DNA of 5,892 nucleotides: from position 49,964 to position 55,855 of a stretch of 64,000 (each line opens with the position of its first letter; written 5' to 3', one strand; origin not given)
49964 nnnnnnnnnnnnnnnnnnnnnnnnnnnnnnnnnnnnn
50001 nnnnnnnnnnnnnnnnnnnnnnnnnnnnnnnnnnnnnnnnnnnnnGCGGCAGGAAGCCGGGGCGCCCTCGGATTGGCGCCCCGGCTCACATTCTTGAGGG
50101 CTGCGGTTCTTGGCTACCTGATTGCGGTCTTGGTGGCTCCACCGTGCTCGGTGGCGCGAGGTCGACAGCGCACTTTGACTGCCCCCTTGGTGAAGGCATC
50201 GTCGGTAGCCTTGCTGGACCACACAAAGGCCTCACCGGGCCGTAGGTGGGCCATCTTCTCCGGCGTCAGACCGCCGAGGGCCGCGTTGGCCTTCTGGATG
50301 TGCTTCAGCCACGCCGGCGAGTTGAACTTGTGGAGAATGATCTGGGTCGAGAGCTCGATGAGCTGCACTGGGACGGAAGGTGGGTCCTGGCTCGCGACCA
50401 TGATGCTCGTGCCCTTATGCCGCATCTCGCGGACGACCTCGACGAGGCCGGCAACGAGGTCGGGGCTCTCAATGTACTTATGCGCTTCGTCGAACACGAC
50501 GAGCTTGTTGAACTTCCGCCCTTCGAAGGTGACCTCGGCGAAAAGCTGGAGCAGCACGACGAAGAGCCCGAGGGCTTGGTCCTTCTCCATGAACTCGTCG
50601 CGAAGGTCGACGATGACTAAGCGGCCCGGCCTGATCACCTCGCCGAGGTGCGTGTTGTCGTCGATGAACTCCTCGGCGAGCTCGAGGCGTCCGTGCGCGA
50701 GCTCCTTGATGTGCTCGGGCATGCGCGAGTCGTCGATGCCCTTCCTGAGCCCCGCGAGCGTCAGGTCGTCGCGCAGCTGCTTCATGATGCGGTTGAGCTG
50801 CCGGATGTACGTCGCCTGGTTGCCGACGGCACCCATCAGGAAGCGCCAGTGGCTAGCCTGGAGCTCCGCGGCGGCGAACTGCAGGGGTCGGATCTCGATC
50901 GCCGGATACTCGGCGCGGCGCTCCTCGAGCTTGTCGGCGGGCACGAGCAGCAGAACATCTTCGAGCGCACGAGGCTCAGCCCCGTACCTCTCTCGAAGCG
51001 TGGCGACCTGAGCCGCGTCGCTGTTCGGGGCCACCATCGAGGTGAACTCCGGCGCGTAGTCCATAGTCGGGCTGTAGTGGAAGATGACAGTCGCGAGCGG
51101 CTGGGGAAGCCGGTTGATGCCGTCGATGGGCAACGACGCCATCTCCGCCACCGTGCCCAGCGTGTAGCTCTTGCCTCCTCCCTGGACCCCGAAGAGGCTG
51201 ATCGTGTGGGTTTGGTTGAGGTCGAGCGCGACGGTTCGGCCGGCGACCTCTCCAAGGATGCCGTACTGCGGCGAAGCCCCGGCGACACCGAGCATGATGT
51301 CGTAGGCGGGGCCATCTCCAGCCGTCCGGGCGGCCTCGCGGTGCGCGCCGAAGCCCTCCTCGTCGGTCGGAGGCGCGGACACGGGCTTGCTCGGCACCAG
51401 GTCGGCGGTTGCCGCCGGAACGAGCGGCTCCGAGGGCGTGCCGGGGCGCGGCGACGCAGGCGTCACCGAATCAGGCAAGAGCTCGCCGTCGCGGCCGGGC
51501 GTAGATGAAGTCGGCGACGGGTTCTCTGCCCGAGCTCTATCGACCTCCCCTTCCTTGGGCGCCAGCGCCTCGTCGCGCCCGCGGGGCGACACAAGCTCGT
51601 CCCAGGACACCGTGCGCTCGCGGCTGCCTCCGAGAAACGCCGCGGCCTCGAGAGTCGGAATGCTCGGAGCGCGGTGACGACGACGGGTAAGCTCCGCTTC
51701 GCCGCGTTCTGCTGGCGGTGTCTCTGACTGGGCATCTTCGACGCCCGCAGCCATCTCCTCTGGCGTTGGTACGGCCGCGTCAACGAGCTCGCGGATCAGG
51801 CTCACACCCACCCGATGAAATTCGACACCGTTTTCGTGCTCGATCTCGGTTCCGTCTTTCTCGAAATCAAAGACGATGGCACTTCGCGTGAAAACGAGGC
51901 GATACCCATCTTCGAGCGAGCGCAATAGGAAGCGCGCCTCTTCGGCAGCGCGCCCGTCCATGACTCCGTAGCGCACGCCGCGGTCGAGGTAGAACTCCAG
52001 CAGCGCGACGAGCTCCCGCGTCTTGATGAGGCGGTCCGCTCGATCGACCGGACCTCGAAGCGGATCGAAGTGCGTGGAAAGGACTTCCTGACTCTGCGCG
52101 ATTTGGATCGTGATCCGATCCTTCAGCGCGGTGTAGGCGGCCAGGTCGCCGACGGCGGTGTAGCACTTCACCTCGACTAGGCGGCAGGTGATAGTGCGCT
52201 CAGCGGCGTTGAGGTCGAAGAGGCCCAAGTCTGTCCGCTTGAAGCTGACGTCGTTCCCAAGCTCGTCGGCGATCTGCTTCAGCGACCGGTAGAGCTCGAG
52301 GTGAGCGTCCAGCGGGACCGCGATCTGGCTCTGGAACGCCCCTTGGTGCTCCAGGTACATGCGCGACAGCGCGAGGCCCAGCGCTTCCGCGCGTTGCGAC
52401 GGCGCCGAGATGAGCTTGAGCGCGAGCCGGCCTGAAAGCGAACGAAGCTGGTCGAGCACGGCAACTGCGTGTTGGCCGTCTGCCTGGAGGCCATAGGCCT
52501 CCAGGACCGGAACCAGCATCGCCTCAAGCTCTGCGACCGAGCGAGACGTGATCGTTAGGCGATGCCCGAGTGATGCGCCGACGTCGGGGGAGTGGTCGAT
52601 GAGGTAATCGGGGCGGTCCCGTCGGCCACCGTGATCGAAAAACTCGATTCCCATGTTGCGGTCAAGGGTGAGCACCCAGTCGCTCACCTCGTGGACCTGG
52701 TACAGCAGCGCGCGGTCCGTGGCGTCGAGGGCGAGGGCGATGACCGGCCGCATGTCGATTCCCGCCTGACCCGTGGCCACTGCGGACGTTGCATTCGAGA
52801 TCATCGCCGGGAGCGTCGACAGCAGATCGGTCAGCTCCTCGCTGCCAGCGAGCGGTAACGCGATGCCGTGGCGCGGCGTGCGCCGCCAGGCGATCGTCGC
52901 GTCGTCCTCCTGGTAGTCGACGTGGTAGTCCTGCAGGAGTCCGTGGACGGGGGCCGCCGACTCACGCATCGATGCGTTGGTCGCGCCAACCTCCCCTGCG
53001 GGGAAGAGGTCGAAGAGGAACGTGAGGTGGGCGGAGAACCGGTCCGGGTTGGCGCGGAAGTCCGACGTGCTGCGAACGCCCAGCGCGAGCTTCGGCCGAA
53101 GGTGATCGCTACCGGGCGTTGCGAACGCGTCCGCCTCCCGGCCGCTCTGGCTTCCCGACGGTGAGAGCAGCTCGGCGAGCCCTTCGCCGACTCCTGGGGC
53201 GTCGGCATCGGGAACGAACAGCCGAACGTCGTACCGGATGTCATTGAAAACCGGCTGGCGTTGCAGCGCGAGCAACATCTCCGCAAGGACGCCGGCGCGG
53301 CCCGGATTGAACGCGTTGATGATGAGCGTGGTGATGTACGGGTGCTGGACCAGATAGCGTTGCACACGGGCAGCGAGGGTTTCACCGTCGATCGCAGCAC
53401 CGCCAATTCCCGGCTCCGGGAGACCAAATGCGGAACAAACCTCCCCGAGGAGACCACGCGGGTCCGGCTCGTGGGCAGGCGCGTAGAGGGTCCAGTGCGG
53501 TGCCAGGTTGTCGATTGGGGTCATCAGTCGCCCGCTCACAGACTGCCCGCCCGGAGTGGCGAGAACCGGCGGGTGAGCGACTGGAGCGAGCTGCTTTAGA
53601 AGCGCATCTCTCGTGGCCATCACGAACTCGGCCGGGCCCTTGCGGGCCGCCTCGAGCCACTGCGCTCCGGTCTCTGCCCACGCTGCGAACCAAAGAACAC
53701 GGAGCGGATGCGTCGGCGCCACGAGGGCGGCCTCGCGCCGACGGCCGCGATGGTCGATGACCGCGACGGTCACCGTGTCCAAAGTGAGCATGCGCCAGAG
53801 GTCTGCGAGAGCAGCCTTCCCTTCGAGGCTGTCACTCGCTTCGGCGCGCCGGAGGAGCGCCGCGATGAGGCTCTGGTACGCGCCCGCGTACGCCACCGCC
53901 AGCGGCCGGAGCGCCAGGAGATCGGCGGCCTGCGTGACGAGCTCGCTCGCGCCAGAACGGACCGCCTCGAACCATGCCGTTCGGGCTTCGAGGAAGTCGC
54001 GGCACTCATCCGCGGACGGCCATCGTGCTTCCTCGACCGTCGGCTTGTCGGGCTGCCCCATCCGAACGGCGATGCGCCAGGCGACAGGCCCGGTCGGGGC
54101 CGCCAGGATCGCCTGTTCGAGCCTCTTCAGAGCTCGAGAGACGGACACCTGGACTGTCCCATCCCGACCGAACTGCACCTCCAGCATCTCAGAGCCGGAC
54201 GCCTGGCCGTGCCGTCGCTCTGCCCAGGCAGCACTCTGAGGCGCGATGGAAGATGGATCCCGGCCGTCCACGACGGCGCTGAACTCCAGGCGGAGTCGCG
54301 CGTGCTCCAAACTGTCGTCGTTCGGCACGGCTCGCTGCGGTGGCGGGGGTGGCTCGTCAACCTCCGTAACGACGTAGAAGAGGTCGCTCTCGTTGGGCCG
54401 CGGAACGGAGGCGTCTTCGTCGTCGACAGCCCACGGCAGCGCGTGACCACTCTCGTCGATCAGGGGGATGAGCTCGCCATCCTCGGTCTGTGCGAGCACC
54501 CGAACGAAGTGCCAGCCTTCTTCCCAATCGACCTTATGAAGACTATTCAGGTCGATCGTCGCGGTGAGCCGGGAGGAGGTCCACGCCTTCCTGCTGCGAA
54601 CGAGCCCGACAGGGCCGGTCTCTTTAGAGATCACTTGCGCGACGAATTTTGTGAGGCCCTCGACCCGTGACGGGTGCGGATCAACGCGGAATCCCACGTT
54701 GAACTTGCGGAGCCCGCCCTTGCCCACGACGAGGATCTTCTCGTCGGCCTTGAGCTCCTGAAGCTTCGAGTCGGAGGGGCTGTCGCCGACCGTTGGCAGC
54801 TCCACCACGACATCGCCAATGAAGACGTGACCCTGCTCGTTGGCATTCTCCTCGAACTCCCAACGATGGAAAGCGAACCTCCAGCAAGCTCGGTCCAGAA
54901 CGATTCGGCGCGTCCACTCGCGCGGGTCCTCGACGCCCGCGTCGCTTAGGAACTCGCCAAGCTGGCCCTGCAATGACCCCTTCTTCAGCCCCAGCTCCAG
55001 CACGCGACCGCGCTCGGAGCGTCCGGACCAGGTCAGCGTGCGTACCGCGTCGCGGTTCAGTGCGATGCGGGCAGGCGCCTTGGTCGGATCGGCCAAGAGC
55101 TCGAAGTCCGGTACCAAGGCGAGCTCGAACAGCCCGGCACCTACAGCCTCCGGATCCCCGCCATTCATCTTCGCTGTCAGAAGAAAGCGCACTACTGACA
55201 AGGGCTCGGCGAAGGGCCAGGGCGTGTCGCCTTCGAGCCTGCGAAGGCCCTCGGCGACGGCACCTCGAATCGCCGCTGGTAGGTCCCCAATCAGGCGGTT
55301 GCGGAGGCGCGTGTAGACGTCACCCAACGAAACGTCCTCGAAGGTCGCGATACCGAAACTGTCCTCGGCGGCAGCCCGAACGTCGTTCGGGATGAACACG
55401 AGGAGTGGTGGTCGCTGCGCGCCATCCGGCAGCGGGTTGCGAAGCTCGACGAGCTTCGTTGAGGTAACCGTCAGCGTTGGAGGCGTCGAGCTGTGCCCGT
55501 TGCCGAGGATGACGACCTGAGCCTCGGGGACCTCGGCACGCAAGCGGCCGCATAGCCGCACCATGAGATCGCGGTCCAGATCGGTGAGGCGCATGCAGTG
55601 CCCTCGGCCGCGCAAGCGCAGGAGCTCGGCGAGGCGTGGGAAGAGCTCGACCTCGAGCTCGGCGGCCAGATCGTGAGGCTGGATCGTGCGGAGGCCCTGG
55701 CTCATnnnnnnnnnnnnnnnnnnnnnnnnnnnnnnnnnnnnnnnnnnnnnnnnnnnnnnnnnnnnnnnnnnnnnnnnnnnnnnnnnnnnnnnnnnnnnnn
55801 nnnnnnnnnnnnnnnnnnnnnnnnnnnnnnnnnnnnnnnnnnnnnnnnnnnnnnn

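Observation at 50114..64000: Five-gene overlapping operon combining HsdS-like specificity proteins, a NERD-tandem-kinase-NTPase giant and a DUF87/HerA giant: candidate undescribed defence system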

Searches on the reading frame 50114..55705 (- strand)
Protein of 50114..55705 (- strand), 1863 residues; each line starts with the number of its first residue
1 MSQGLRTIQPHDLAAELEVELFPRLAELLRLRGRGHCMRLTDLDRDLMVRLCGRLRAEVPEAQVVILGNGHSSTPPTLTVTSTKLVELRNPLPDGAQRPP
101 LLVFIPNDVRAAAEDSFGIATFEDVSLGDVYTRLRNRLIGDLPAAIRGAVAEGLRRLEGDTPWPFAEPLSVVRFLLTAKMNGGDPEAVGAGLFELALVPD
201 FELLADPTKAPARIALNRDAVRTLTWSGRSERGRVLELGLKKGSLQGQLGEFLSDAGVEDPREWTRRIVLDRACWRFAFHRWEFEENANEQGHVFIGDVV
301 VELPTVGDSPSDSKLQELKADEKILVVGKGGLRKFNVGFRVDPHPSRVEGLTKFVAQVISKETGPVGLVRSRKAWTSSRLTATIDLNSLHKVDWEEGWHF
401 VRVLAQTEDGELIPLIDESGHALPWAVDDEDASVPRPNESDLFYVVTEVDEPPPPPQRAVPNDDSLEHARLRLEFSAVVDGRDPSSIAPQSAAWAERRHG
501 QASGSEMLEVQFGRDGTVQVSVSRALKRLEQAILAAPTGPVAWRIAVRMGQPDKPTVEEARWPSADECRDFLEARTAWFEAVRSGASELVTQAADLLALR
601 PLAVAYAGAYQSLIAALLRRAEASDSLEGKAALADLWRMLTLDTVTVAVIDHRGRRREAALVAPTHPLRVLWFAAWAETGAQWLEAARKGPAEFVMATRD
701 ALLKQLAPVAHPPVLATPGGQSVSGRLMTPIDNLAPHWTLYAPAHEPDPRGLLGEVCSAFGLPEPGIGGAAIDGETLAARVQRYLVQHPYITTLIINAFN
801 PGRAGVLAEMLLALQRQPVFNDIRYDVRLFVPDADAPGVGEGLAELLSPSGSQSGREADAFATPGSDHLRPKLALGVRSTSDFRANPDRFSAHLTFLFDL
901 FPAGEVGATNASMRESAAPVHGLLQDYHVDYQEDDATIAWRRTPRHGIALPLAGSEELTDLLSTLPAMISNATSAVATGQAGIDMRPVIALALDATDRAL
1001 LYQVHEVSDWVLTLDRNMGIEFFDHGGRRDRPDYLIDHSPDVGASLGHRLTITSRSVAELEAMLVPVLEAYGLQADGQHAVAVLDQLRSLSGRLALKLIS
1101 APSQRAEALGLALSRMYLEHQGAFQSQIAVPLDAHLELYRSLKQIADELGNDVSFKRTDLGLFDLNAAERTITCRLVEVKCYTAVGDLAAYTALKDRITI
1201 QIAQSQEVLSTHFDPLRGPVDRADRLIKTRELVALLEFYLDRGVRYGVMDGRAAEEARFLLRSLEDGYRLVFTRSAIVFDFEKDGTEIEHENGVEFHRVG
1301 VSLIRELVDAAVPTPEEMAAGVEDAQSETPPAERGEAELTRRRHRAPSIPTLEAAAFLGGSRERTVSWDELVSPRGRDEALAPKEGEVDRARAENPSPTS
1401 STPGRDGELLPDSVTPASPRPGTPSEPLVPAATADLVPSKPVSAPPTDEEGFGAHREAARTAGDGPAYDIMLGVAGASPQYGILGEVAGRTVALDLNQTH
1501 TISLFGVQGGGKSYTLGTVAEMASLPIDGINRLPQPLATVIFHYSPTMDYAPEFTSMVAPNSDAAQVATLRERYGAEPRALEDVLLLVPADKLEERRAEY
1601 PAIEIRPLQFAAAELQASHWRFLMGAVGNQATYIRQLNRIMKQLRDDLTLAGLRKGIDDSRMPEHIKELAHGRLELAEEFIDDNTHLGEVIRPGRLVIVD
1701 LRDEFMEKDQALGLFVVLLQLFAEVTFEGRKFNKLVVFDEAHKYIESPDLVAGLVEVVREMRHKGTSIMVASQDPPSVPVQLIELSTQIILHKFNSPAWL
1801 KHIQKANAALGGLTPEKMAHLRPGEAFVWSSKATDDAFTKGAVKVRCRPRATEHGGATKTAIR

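Call 5: search_protein_families(library=pfam, proteins=[window:50114-55705:-], max_evalue=0.01)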
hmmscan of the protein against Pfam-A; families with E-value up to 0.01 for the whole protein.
window:50114-55705:- (1863 aa): 0 families

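Call 6: search_protein_families(library=padloc, proteins=[window:50114-55705:-], max_evalue=0.01)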
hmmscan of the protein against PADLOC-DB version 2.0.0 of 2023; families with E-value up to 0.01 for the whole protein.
window:50114-55705:- (1863 aa): 6 families
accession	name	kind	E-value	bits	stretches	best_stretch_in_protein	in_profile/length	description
PDLC04140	mad8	-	1.8e-44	150.6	1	1485-1862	13-314/314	mads_8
PDLC02679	DndH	-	2e-06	23.5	1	958-1106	887-1031/1711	DndH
PDLC02682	DndH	-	8.3e-05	18.1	1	967-1104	878-1015/1686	DndH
PDLC04102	HerA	-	0.00071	16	1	1735-1829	507-607/654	-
PDLC02188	HerA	-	0.002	15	1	1734-1828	429-529/578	-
PDLC04106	HerA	-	0.002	14.7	1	1718-1831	495-618/667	-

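Call 27: search_solved_structures(query=window:50114-55705:-, max_evalue=0.1)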
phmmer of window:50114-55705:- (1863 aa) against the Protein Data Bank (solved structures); distinct sequences matched with E-value up to 0.1: 2.
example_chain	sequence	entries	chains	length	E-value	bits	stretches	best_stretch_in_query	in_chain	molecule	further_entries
8wet_A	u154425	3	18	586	0.00016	22.2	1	1692-1810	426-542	TdpA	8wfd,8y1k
11kk_A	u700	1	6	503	0.069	13.4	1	1706-1792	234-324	HerA like helicase YjgR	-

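Call 34: search_protein_families(library=ncbifam, proteins=[window:50114-55705:-], max_evalue=0.01)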
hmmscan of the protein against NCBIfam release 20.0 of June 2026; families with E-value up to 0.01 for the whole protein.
window:50114-55705:- (1863 aa): 2 families
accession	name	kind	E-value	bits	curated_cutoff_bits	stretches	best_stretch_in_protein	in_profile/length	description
NF047742.1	antiphage_MADS8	equivalog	2.9e-68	229.7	175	1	35-240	1-200/200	methylation-associated defense system ATP-binding protein MAD8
NF053655.1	CedD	equivalog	0.0033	16.2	600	0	1718-1829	404-513/527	DNA-translocating ATPase CedD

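Call 66: search_solved_structures(query=A3, max_evalue=1)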
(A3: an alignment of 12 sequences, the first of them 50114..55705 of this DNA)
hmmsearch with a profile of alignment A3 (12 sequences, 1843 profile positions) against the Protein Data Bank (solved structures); distinct sequences matched with E-value up to 1: 8.
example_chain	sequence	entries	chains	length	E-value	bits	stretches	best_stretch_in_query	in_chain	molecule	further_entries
8wet_A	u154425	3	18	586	9.2e-05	23.1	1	1705-1794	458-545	TdpA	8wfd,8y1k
8yho_A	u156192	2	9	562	0.0011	19.5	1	1706-1809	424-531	DUF87 domain-containing protein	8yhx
8xau_A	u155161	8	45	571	0.0068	16.9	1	1709-1809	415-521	ATP-binding protein | HerA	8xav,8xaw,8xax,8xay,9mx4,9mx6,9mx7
11kk_A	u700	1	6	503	0.011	16.2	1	1715-1809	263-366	HerA like helicase YjgR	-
8wiv_A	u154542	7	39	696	0.012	16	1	1715-1809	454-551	Helicase HerA central domain-containing protein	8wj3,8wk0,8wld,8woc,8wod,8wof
4d2i_A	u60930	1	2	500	0.018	15.5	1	1711-1809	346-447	HERA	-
8j5s_D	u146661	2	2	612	0.33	11.3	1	1465-1519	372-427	Uncharacterized ABC transporter ATP-binding protein Rv1281c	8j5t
8j5q_D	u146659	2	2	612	0.33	11.3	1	1465-1519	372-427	Uncharacterized ABC transporter ATP-binding protein Rv1281c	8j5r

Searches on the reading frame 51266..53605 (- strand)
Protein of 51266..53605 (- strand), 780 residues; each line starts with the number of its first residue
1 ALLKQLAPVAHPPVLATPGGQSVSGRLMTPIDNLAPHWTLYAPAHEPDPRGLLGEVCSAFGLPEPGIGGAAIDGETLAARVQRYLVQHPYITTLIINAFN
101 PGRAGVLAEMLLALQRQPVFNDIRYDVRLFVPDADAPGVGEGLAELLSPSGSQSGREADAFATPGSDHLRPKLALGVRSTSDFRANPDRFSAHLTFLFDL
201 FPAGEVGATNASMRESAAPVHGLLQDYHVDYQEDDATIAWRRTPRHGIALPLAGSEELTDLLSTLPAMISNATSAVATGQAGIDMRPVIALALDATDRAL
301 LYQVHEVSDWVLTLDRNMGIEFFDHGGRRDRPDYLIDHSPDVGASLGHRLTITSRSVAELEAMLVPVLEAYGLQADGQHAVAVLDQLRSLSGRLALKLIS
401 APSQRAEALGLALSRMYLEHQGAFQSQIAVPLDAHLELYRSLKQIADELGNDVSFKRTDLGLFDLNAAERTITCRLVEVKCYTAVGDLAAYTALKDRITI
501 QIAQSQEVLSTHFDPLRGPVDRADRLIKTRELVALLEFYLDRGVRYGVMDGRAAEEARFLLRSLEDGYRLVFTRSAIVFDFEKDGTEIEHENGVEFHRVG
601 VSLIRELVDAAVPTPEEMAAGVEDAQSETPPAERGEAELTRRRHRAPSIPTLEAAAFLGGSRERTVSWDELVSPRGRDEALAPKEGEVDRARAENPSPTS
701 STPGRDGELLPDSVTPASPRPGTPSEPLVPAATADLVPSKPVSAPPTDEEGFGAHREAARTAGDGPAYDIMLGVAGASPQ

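Call 36: search_protein_families(library=padloc, proteins=[window:51266-53605:-], max_evalue=1)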
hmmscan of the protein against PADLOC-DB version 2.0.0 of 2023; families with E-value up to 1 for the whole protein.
seq(780 aa): 2 families
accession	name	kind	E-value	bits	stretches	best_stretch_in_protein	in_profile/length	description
PDLC02679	DndH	-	7.5e-07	24.9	1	258-406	887-1031/1711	DndH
PDLC02682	DndH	-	2.5e-05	19.8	1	267-404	878-1015/1686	DndH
